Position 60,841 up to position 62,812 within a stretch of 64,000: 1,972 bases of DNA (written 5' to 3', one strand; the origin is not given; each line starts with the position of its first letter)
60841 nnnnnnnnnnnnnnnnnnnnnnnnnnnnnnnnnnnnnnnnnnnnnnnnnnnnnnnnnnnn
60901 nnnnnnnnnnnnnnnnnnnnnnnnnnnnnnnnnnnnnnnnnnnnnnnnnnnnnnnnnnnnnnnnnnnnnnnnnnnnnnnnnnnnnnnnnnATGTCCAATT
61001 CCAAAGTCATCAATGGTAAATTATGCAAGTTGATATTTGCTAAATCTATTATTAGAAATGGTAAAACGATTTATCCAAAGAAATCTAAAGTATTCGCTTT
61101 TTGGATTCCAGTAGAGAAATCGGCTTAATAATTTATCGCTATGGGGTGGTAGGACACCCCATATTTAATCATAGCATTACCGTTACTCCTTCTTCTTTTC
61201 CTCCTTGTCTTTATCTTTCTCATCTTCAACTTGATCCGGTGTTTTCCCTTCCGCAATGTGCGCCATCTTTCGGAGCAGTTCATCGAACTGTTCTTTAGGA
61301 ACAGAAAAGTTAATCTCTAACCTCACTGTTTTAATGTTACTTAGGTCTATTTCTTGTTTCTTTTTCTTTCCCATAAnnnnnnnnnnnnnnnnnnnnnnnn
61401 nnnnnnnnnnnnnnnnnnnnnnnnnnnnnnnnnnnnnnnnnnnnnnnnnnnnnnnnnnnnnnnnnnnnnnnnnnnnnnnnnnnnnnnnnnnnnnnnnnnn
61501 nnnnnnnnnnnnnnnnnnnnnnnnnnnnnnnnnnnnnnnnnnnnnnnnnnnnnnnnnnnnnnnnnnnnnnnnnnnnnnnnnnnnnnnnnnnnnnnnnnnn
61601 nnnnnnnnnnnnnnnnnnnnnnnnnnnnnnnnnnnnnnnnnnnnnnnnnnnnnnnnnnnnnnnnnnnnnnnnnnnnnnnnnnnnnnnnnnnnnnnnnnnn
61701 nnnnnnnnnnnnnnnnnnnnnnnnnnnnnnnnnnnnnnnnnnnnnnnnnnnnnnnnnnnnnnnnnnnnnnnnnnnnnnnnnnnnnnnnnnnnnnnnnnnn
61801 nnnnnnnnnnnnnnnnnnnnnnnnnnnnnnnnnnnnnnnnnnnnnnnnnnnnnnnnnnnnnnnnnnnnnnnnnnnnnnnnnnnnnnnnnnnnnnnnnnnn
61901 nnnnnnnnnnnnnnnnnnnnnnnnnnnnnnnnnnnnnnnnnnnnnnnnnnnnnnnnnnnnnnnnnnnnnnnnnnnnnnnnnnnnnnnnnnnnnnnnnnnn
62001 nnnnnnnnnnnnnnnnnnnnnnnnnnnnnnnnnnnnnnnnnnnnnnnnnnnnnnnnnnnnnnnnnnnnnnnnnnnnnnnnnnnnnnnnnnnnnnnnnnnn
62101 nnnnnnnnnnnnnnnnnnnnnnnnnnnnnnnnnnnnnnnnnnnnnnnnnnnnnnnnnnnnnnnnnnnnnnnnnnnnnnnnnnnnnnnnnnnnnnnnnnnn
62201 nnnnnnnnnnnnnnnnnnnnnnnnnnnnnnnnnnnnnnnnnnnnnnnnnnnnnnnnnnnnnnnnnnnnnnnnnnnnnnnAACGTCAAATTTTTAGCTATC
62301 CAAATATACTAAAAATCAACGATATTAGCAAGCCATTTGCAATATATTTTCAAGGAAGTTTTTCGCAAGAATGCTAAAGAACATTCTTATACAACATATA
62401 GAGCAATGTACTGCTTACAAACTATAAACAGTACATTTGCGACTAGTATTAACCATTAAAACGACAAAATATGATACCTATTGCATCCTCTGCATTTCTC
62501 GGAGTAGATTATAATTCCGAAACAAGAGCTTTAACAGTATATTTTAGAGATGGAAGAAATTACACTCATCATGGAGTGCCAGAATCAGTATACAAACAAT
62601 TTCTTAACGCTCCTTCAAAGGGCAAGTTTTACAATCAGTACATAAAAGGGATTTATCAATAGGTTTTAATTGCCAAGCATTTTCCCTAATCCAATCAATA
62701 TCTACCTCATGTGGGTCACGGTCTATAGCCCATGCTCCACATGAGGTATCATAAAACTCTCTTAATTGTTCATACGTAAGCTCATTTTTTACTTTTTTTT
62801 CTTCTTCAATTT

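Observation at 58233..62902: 4.65-kb cargo transposon with exact 8-bp target-site duplication inserted in the phage accessory region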

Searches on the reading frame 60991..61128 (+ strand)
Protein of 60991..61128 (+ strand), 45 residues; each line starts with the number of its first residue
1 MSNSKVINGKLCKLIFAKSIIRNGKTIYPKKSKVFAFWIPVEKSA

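Call 84: search_protein_families(library=pfam, proteins=[window:60991-61128:+], max_evalue=0.001)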
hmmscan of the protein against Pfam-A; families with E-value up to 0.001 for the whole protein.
window:60991-61128:+ (45 aa): 0 families

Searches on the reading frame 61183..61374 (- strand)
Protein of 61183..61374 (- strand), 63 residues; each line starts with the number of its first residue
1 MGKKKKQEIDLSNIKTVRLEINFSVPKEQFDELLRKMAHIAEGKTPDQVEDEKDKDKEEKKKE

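Call 7: search_protein_families(library=pfam, proteins=[window:61183-61374:-], max_evalue=0.01)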
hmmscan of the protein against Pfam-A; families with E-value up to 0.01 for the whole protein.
window:61183-61374:- (63 aa): 0 families

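Call 38: search_protein_families(library=ncbifam, proteins=[window:61183-61374:-], max_evalue=0.01)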
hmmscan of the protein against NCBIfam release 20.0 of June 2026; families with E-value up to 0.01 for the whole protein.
window:61183-61374:- (63 aa): 0 families

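Call 39: search_protein_families(library=phrogs, proteins=[window:61183-61374:-], max_evalue=0.001)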
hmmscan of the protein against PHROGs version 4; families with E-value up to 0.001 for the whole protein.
window:61183-61374:- (63 aa): 0 families

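Call 42: search_protein_families(library=padloc, proteins=[window:61183-61374:-], max_evalue=0.01)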
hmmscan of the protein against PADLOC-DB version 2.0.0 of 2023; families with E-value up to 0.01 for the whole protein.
window:61183-61374:- (63 aa): 0 families

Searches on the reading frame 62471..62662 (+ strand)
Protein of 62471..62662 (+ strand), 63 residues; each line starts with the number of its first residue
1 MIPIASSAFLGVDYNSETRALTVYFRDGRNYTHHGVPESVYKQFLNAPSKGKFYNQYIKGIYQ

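Call 7: search_protein_families(library=pfam, proteins=[window:62471-62662:+], max_evalue=0.01)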
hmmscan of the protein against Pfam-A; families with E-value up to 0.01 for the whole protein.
window:62471-62662:+ (63 aa): 1 family
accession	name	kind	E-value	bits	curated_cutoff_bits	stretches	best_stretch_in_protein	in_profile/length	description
PF13619.11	KTSC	-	1.2e-19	70.2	25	1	6-62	2-58/58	KTSC domain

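Call 38: search_protein_families(library=ncbifam, proteins=[window:62471-62662:+], max_evalue=0.01)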
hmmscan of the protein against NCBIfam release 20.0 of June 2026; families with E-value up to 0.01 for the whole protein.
window:62471-62662:+ (63 aa): 0 families

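Call 39: search_protein_families(library=phrogs, proteins=[window:62471-62662:+], max_evalue=0.001)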
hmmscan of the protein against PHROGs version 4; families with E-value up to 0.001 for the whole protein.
window:62471-62662:+ (63 aa): 2 families
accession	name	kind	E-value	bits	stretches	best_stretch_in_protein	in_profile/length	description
phrog_8113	-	unknown function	9.7e-14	52.8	1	4-63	17-76/144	-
phrog_3292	-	unknown function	4.9e-13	50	1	1-62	110-171/436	-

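Call 42: search_protein_families(library=padloc, proteins=[window:62471-62662:+], max_evalue=0.01)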
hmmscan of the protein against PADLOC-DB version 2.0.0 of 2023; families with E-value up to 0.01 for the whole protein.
window:62471-62662:+ (63 aa): 0 families
